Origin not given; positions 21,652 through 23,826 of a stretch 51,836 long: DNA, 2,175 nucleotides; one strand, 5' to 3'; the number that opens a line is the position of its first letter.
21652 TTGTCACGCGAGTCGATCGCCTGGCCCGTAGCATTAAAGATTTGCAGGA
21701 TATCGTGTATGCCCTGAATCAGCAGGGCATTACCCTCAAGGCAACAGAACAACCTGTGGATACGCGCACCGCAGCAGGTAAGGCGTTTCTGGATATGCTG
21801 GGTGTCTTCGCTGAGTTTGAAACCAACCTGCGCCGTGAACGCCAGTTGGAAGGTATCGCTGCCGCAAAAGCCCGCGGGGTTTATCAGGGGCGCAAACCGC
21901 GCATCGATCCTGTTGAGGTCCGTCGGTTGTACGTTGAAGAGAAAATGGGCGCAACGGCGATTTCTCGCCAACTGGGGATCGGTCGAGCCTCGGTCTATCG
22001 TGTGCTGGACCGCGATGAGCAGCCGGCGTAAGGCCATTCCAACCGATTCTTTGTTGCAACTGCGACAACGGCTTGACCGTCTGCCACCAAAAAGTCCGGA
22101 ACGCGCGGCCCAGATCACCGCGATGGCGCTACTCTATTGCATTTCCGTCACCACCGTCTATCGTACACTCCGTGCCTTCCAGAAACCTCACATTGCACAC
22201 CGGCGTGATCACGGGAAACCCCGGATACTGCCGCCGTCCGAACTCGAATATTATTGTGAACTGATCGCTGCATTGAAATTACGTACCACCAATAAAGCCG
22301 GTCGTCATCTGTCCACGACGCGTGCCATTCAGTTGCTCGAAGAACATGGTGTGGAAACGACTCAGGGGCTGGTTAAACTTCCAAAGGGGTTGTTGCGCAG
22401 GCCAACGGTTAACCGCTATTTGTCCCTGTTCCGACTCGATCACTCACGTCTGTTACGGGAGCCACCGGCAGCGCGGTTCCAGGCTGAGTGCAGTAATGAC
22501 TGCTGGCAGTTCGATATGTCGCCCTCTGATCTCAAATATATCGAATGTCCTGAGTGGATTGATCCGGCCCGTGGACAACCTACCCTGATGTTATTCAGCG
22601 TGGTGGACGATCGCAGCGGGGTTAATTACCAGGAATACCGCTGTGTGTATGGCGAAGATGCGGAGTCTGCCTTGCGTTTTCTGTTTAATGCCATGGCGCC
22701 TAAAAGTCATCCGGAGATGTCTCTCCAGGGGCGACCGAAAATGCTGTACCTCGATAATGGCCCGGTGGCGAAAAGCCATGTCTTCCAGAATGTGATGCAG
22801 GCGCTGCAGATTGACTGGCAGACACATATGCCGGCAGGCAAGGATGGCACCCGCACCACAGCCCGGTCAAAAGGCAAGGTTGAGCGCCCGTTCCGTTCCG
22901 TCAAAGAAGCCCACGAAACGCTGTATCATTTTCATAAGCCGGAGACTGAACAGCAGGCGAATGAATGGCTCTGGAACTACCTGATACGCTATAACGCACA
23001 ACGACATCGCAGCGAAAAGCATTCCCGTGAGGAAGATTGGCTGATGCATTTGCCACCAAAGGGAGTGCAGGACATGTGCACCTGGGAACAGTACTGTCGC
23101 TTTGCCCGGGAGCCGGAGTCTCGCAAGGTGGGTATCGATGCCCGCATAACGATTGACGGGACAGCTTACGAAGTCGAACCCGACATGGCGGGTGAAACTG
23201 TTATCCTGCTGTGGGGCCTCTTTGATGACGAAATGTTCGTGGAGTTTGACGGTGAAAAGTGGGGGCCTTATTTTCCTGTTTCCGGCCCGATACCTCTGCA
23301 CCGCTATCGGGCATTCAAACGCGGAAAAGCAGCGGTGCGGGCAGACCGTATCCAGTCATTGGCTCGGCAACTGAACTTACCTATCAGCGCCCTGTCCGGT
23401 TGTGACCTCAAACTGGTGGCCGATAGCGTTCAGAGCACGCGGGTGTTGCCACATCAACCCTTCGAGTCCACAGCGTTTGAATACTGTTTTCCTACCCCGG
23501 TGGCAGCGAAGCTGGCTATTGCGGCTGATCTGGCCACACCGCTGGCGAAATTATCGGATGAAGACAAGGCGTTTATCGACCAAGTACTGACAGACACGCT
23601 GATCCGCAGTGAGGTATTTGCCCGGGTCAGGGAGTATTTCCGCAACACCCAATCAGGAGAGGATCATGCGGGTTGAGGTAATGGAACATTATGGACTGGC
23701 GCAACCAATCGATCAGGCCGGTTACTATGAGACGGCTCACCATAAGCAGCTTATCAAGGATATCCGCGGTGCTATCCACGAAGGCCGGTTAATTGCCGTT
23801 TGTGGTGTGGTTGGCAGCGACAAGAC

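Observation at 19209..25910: Unannotated ~5.5-kb Tn552/Tn5053-like transposon with long composite ends, inserted in a malY/patB-like gene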

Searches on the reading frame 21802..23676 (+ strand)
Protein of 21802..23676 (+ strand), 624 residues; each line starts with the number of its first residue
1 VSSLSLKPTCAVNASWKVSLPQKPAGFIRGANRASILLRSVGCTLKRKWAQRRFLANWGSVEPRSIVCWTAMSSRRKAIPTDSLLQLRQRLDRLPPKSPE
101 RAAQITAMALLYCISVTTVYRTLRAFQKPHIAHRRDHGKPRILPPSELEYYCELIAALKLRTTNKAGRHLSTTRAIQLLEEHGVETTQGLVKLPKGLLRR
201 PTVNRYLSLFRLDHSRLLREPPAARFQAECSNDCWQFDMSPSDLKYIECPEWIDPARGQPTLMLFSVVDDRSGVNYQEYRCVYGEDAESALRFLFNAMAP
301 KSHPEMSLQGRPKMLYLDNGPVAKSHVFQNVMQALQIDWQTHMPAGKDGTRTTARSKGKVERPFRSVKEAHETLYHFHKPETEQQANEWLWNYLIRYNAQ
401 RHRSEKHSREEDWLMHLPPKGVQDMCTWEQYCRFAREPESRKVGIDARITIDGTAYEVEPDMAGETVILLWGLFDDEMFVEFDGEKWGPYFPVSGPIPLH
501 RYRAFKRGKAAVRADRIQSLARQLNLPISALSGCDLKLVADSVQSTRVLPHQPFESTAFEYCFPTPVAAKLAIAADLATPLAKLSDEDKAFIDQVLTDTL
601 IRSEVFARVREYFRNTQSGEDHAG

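Call 5: search_protein_families(library=pfam, proteins=[window:21802-23676:+], max_evalue=0.01)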
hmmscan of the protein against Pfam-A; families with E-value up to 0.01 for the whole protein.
window:21802-23676:+ (624 aa): 1 family
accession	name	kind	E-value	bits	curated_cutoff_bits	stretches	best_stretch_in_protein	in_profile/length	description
PF00665.32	rve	-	0.002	18.8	32.6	1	231-344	4-99/102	Integrase core domain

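Call 12: search_protein_families(library=ncbifam, proteins=[window:21802-23676:+], max_evalue=0.01)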
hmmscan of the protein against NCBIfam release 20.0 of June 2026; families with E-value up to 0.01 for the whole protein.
window:21802-23676:+ (624 aa): 2 families
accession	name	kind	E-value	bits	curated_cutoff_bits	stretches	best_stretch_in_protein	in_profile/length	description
NF033577.2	transpos_IS481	equivalog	1.2e-18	67.7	224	1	101-403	12-272/284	IS481 family transposase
NF033546.1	transpos_IS21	equivalog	0.00044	19.9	160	1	142-413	44-282/294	IS21 family transposase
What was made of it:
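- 22015..23676 (+): tnpA, a DDE transposase of 553 aa. The candidate catalytic residues are D167, D247 and E290. The domains are HTH, wHTH, RNase H core, beta-barrel and a helical C-terminal region. NCBIfam IS481 67.7 bits, below the 224-bit cutoff (call 12).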

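Call 31: search_solved_structures(query=window:22015-23676:+, max_evalue=1, show_alignments=2)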
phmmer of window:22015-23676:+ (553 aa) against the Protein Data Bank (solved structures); distinct sequences matched with E-value up to 1: 7.
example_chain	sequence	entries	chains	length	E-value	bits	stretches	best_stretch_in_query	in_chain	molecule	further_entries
6qbv_A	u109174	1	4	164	0.18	13.7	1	235-290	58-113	Integrase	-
6qbt_A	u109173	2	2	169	0.19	13.6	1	235-290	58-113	HTLV-2 integrase catalytic core domain | integrase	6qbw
7ouf_D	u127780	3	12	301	0.21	13.5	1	237-287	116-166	Integrase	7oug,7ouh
7pel_A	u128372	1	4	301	0.21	13.5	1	237-287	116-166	Pol protein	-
2eg9_A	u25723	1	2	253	0.22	13.4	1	163-200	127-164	ADP-ribosyl cyclase 1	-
4ray_A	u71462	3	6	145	0.24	13.3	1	42-84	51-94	DNA-binding transcriptional dual regulator of siderophore biosynthesis and transport(Fur f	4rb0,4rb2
4raz_A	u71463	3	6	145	0.24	13.3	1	42-84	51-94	DNA-binding transcriptional dual regulator of siderophore biosynthesis and transport(Fur f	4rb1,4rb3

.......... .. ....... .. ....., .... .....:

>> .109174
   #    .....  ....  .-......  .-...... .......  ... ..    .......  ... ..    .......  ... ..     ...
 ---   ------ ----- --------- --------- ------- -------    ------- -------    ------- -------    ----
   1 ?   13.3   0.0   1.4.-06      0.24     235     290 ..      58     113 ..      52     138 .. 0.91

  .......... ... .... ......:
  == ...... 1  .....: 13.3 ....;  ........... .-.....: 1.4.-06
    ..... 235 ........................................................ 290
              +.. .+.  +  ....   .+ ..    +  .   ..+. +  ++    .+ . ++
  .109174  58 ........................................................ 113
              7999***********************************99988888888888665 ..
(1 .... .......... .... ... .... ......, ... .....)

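Call 42: find_homologous_proteins(query=window:22015-23676:+, max_evalue=0.00001)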
Query window:22015-23676:+ (553 aa): 3297 proteins with E <= 0.00001 among 8000 candidates; the best 120 are listed.
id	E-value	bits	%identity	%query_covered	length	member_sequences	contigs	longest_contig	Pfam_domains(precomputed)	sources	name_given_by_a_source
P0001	0.0e+0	1286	100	100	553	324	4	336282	-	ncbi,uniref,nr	ncbi:transposase family protein [Enterobacter hormaechei]|uniref:DDE-type integrase/transposase/reco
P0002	0.0e+0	1197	93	100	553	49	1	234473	-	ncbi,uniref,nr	ncbi:Integrase, catalytic region [Serratia proteamaculans]|uniref:DDE-type integrase/transposase/rec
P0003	0.0e+0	1052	82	100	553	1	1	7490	-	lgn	-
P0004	0.0e+0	1036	80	100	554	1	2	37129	-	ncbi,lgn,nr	ncbi:transposase [Salmonella enterica subsp. enterica serovar Wangata]|nr:transposase [Salmonella en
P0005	0.0e+0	1036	80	100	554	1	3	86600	-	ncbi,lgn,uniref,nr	ncbi:IS481 family transposase [Salmonella enterica]|uniref:IS481 family transposase n=1 Tax=Salmonel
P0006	0.0e+0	1036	80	100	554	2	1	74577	-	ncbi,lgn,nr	ncbi:TPA: transposase family protein [Salmonella enterica subsp. enterica serovar Dublin]|nr:transpo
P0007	0.0e+0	1034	80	100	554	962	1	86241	-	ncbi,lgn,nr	ncbi:TPA: transposase family protein [Salmonella enterica]|nr:transposase family protein [Salmonella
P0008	0.0e+0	1034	80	100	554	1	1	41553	-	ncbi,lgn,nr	ncbi:transposase [Salmonella enterica]|nr:transposase [Salmonella enterica]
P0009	0.0e+0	1033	80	100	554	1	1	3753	-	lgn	-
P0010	0.0e+0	1031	80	100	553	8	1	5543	-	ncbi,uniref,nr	ncbi:DDE-type integrase/transposase/recombinase [Photorhabdus stackebrandtii]|uniref:IS481 family tr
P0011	0.0e+0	1021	80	100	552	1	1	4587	-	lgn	-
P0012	0.0e+0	1017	80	100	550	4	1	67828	-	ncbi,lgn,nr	ncbi:transposase family protein [Salmonella enterica subsp. enterica serovar Enteritidis]|nr:transpo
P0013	3.7e-298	1008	79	100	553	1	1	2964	-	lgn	-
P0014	4.0e-298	1008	79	100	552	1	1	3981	-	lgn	-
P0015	2.3e-297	1005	77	100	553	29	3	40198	-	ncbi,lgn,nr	ncbi:transposase family protein [Salmonella enterica subsp. enterica]|nr:transposase [Salmonella ent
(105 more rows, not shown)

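Call 56: find_related_loci(query=A2, collection=genome_contigs, flank=10000)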
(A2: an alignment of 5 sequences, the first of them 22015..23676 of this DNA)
Query A2 (553 aa) in genome_contigs; peptide patterns used: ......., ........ (x = any residue, [..] = any of these).
415 stretches matched a pattern; 373 encode a relative of the query (tblastn E <= 1e-3); the best 80 are kept; 80 distinct loci.
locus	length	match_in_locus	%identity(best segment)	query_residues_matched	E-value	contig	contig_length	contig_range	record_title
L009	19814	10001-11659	95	1-553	0e+0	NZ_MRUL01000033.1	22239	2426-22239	Izhakiella australiensis strain D4N98 NODE_33_length_22239_cov_194.223_ID_5030, whole genome shotgun sequence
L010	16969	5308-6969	81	1-553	0e+0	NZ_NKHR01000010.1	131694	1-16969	Xenorhabdus sp. PB62.4 Xenpb_10, whole genome shotgun sequence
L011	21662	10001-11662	81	1-553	0e+0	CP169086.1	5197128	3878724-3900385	Enterobacter hormaechei strain B17-3 chromosome, complete genome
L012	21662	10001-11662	80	1-553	0e+0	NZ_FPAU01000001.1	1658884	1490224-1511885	Kosakonia arachidis strain Ah-143, whole genome shotgun sequence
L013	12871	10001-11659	78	1-553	0e+0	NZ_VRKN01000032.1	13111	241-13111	Enterobacter asburiae strain TN152 NODE_34_length_13111_cov_122.205, whole genome shotgun sequence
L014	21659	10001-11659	79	1-553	0e+0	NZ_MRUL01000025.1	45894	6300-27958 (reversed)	Izhakiella australiensis strain D4N98 map unlocalized plasmid unnamed NODE_25_length_45894_cov_192.909_ID_4826, whole ge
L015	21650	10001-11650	77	1-552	0e+0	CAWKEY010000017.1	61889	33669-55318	MAG: uncultured Gammaproteobacteria bacterium isolate MFD03551.bin.1.140 genome assembly, contig: contig_7587, whole gen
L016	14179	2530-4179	76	1-552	0e+0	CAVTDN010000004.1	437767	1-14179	MAG: uncultured delta proteobacterium isolate MFD00905.bin.2.105 genome assembly, contig: contig_13881, whole genome sho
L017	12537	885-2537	77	1-553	0e+0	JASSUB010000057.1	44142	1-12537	MAG: Mycoavidus cysteinexigens isolate BRE-NVP60 NODE_23_length_44142_cov_11.090367, whole genome shotgun sequence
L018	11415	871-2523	77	1-553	0e+0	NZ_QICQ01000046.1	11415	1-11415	Nitrosomonas eutropha strain Nm 57 Ga0181058_146, whole genome shotgun sequence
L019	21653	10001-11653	77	1-553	0e+0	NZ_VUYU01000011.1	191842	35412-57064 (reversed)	Massilia rubra strain CCM 8692 NODE_11_length_191842_cov_6.055530, whole genome shotgun sequence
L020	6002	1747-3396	76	1-552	0e+0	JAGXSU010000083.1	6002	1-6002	MAG: Methylomicrobium sp. isolate CROMO_BS_115_2 c_000000298591, whole genome shotgun sequence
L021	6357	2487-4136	77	1-552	0e+0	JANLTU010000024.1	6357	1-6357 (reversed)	MAG: Gammaproteobacteria bacterium isolate OTE_25_metabat_136 OTE_25_k141_3646575, whole genome shotgun sequence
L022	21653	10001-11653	77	1-553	0e+0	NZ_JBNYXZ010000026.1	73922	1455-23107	Janthinobacterium sp. MDT1-19 NODE_26_length_73922_cov_61.352104, whole genome shotgun sequence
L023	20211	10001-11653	76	1-553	0e+0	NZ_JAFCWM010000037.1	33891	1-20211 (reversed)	Massilia sp. TWR1-2-2 NODE_37_length_33891_cov_62.665699, whole genome shotgun sequence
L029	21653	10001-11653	75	2-553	0e+0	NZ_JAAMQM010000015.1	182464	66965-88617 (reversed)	Pseudomonas capeferrum strain 20A1 NODE_15_length_182464_cov_52.662568, whole genome shotgun sequence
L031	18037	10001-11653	74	2-553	0e+0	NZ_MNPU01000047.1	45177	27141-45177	Pseudomonas gessardii strain DSM 17152 47_45177_42.7267, whole genome shotgun sequence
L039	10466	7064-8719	71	2-553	0e+0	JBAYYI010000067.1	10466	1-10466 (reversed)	MAG: Bacteroidales bacterium isolate SO_2017_CLC_2 scaffold_10740_c1_PH3_2017, whole genome shotgun sequence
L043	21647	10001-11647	72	2-552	0e+0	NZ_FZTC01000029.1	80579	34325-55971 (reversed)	Klebsiella grimontii strain 06D021, whole genome shotgun sequence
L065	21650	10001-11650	69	2-553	0e+0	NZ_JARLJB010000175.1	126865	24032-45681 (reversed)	MAG: Telmatospirillum sp. isolate MAG_CA127 MetaCoAG_Bin_127_Anoxic_k141_808202, whole genome shotgun sequence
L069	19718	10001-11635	68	5-552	0e+0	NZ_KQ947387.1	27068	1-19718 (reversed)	Entomohabitans teleogrylli strain SCU-B244 scaffold34, whole genome shotgun sequence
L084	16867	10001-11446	70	5-489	0e+0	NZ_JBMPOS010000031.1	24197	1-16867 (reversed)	Undibacterium sp. Di27W NODE_31_length_24197_cov_35.585584_31, whole genome shotgun sequence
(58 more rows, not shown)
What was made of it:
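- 373 stretches in a one-genome-per-species collection encode a relative (call 56).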

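Call 75: search_protein_families(library=pfam, proteins=[L009:6758-7972:-, L009:7972-8811:-, L010:3420-4592:+, L012:8378-9259:+, L013:7964-9184:+, L015:8702-9025:+, L015:9025-9306:+, L019:6892-7449:+, L019:7462-8985:+, L022:8597-9259:-], max_evalue=0.0001)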
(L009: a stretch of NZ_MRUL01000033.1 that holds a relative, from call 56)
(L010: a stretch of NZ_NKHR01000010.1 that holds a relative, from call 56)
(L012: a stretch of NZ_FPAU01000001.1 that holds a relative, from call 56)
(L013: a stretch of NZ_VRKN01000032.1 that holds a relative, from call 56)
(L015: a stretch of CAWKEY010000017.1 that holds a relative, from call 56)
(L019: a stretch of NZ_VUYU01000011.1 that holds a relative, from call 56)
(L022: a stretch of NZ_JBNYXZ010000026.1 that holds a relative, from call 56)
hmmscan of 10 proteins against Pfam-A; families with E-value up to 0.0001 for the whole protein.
L009:6758-7972:- (405 aa): 2 families
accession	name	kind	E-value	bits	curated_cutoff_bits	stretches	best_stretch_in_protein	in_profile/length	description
PF00109.32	ketoacyl-synt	-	2.1e-46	159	20.8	1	2-241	3-252/252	Beta-ketoacyl synthase, N-terminal domain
PF02801.28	Ketoacyl-synt_C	-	2.8e-35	121.3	20.8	1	249-361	1-118/119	Beta-ketoacyl synthase, C-terminal domain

L009:7972-8811:- (280 aa): 1 family
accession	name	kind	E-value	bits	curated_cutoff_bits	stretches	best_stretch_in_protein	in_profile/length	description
PF00550.31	PP-binding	-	7.3e-05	23.4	20.8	0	233-270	30-65/67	Phosphopantetheine attachment site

L010:3420-4592:+ (391 aa): 1 family
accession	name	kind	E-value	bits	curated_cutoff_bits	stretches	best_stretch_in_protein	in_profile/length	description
PF05426.18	Alginate_lyase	-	8.2e-14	52.2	22.2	1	88-320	56-269/275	Alginate lyase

L012:8378-9259:+ (294 aa): 1 family
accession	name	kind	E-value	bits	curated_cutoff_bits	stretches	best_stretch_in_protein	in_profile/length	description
PF03318.18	ETX_MTX2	-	1.2e-05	25.7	22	1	99-269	24-188/228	Clostridium epsilon toxin ETX/Bacillus mosquitocidal toxin MTX2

L013:7964-9184:+ (407 aa): 0 families

L015:8702-9025:+ (108 aa): 1 family
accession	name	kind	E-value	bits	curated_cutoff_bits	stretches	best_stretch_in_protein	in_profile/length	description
PF05973.20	Gp49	-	3.9e-05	24.1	23.9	1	31-95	9-78/90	Phage derived protein Gp49-like (DUF891)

L015:9025-9306:+ (94 aa): 1 family
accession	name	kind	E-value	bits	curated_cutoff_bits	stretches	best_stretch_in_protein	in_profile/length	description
PF21716.3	dnstrm_HI1420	-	5.3e-40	135.6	27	1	5-92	2-89/90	Probable addiction module antidote protein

L019:6892-7449:+ (186 aa): 2 families
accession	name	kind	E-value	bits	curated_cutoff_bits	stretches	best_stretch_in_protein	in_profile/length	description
PF17937.6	TetR_C_28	-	7.2e-17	62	26.4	1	88-181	1-95/96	Tetracyclin repressor-like, C-terminal domain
PF00440.29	TetR_N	-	9.5e-14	51.4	24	1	18-64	1-47/47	Bacterial regulatory proteins, tetR family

L019:7462-8985:+ (508 aa): 2 families
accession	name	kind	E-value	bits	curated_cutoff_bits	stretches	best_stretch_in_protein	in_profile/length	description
PF07690.21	MFS_1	-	3.1e-45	155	33.4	1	14-404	2-346/347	Major Facilitator Superfamily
PF00083.30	Sugar_tr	-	4.6e-05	22.9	22.3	0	18-114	10-120/452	Sugar (and other) transporter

L022:8597-9259:- (221 aa): 0 families

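Call 76: search_protein_families(library=pfam, proteins=[L023:6316-9279:-, L029:5204-6067:-, L029:6139-6882:-, L029:6885-7391:-, L029:7838-8242:-, L029:8344-9234:+, L031:1036-2712:+, L031:2898-3623:+, L031:3716-4837:+, L031:6186-8105:-], max_evalue=0.0001)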
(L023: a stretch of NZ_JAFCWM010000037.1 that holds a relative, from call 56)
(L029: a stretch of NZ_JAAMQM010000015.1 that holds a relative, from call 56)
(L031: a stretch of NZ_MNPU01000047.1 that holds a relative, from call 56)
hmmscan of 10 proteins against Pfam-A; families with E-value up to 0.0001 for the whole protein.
L023:6316-9279:- (988 aa): 11 families
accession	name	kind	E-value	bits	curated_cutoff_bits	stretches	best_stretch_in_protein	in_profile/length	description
PF02518.31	HATPase_c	-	7e-27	94.5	26.4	1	732-843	1-109/111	Histidine kinase-, DNA gyrase B-, and HSP90-like ATPase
PF08448.16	PAS_4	-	5.5e-25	88.2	23.1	2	504-608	1-109/110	PAS fold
PF00512.31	HisKA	-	2e-17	63.4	26.9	1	621-685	2-65/66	His Kinase A (phospho-acceptor) domain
PF00072.30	Response_reg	-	1.4e-16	61.1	30.2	1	869-979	1-109/111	Response regulator receiver domain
PF08447.18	PAS_3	-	7.9e-13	48.9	25.6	1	232-287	22-75/89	PAS fold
PF01590.32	GAF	-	1.2e-12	48.9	22.4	1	344-481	2-130/133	GAF domain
PF00989.32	PAS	-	8.1e-11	42.4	22.6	0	503-604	6-113/113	PAS fold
PF13426.13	PAS_9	-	2.8e-10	40.8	27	0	509-605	2-102/103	PAS domain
PF13185.12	GAF_2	-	9.9e-09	36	28.6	1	343-485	3-136/136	GAF domain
PF13188.13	PAS_8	-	4.2e-05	23.7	21.8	0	501-537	4-42/65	PAS domain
PF13581.12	HATPase_c_2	-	6.4e-05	23.4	27.4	0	738-818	33-110/127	Histidine kinase-like ATPase domain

L029:5204-6067:- (288 aa): 1 family
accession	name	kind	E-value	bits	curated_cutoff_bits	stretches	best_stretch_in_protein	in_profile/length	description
PF04116.19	FA_hydroxylase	-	9e-28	97.8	31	1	116-249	2-132/132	Fatty acid hydroxylase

L029:6139-6882:- (248 aa): 2 families
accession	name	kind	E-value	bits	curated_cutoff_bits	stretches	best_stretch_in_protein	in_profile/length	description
PF12833.13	HTH_18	-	2.3e-18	66.7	33.6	1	164-238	1-76/80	Helix-turn-helix domain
PF00165.29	HTH_AraC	-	8.5e-08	32.6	26.6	1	201-234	3-35/42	Bacterial regulatory helix-turn-helix proteins, AraC family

L029:6885-7391:- (169 aa): 1 family
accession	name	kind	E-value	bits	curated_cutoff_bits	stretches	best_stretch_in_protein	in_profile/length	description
PF01252.23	Peptidase_A8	-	1.5e-38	132.7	25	1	21-158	3-141/142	Signal peptidase (SPase) II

L029:7838-8242:- (135 aa): 3 families
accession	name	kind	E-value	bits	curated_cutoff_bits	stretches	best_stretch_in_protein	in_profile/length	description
PF13411.12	MerR_1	-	7.6e-21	74.4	21.6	1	1-65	1-64/69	MerR HTH family regulatory protein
PF09278.17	MerR-DNA-bind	-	2.9e-19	69.9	25.4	1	45-108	2-65/65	MerR, DNA binding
PF00376.29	MerR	-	1.3e-17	63.8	28.2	1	2-39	1-38/38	MerR family regulatory protein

L029:8344-9234:+ (297 aa): 1 family
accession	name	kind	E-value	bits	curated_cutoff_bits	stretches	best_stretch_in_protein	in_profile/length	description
PF01545.26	Cation_efflux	-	7.6e-17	62.2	26.6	1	124-293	3-190/198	Cation efflux family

L031:1036-2712:+ (559 aa): 3 families
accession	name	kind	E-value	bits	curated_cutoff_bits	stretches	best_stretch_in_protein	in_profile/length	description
PF09299.17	Mu-transpos_C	-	1.6e-10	41.2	21.7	1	394-455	4-59/61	Mu transposase, C-terminal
PF00665.32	rve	-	2.5e-05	24.9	32.6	0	175-296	3-102/102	Integrase core domain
PF13518.12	HTH_28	-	5.2e-05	23.7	25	0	38-77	11-45/52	Helix-turn-helix domain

L031:2898-3623:+ (242 aa): 2 families
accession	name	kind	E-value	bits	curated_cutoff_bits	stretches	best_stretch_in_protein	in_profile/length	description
PF05621.17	TniB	-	1.5e-62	210.9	22.4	1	1-154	35-188/189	Bacterial TniB protein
PF13401.12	AAA_22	-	3.7e-14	53.6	27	1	4-132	8-127/130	AAA domain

L031:3716-4837:+ (374 aa): 1 family
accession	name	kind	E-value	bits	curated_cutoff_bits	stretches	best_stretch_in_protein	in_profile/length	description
PF06527.16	TniQ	-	2.6e-12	48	27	1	7-134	31-142/142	TniQ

L031:6186-8105:- (640 aa): 8 families
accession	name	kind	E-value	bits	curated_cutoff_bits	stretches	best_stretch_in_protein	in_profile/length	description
PF07992.20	Pyr_redox_2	-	1.9e-68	231.5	26.1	1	179-497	2-291/291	Pyridine nucleotide-disulphide oxidoreductase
PF02852.28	Pyr_redox_dim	-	4.6e-30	104.5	25.3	1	516-624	1-109/110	Pyridine nucleotide-disulphide oxidoreductase, dimerisation domain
PF00070.33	Pyr_redox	-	2.6e-16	60.3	22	1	351-418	1-69/82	Pyridine nucleotide-disulphide oxidoreductase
PF13738.12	Pyr_redox_3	-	2.2e-15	57.1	30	1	309-481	122-305/305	Pyridine nucleotide-disulphide oxidoreductase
PF00403.32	HMA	-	4.6e-15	56.2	24.8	1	96-155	2-62/62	Heavy-metal-associated domain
PF03486.20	HI0933_like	-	3.8e-06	27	50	0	364-443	82-165/244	HI0933-like protein Rossmann domain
PF01266.30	DAO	-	1.3e-05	25.4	27.9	0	180-214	2-38/353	FAD dependent oxidoreductase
PF01134.28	GIDA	-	7.1e-05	22.5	22.1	0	180-325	2-154/391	Glucose inhibited division protein A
